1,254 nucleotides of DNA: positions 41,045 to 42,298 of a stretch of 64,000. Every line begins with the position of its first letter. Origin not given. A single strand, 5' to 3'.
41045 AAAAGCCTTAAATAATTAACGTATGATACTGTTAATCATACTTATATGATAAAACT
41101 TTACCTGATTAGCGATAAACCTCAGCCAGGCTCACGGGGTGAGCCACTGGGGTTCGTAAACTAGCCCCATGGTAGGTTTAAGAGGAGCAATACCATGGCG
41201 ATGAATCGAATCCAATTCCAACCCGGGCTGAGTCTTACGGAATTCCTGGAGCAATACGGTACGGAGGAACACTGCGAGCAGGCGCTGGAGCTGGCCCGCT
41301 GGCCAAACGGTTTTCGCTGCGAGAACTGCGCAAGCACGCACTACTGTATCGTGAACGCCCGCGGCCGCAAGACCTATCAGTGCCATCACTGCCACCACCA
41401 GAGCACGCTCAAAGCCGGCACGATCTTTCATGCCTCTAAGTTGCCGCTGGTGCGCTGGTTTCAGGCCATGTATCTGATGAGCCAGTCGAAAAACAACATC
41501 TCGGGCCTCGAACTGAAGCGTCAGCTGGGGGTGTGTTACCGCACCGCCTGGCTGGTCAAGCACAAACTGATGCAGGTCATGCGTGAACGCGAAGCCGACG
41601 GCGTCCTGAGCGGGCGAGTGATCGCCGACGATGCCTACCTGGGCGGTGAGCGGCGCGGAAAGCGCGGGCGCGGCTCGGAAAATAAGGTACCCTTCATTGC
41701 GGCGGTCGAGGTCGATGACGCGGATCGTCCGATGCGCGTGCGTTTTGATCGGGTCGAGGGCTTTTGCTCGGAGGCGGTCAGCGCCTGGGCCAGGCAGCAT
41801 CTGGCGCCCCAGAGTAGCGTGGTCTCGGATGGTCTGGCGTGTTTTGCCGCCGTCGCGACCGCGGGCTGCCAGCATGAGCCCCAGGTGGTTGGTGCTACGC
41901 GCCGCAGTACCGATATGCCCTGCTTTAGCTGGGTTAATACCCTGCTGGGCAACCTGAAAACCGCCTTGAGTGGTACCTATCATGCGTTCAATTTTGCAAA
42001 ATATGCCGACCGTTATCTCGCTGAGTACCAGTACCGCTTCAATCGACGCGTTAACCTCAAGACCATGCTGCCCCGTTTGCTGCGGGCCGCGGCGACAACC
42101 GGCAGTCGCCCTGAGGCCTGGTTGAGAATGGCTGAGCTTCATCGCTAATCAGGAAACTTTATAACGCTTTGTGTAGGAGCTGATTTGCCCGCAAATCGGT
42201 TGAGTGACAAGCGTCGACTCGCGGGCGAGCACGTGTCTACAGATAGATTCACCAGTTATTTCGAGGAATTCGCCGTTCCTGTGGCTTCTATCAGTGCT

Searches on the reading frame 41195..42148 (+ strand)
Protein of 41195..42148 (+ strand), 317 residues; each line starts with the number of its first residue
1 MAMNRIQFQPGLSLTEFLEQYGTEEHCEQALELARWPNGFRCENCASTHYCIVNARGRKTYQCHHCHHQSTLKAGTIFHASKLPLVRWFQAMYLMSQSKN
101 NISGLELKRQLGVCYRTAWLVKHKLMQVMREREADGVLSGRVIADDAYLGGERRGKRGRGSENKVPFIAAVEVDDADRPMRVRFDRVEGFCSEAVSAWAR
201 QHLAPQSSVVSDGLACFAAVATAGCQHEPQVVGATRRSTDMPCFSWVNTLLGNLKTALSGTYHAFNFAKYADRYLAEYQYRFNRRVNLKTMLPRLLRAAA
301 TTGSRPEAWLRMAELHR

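Call 91: search_protein_families(library=pfam, proteins=[window:41195-42148:+], max_evalue=0.0001)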
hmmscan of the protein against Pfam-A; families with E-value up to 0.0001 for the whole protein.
window:41195-42148:+ (317 aa): 2 families
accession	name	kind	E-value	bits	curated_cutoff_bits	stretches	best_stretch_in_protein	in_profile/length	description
PF12762.13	DDE_Tnp_IS1595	-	2.9e-38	131.7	27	1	138-283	2-153/153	ISXO2-like transposase domain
PF12760.12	Zn_ribbon_IS1595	-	7.4e-13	48.7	25.4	1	22-69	1-46/46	Transposase zinc-ribbon domain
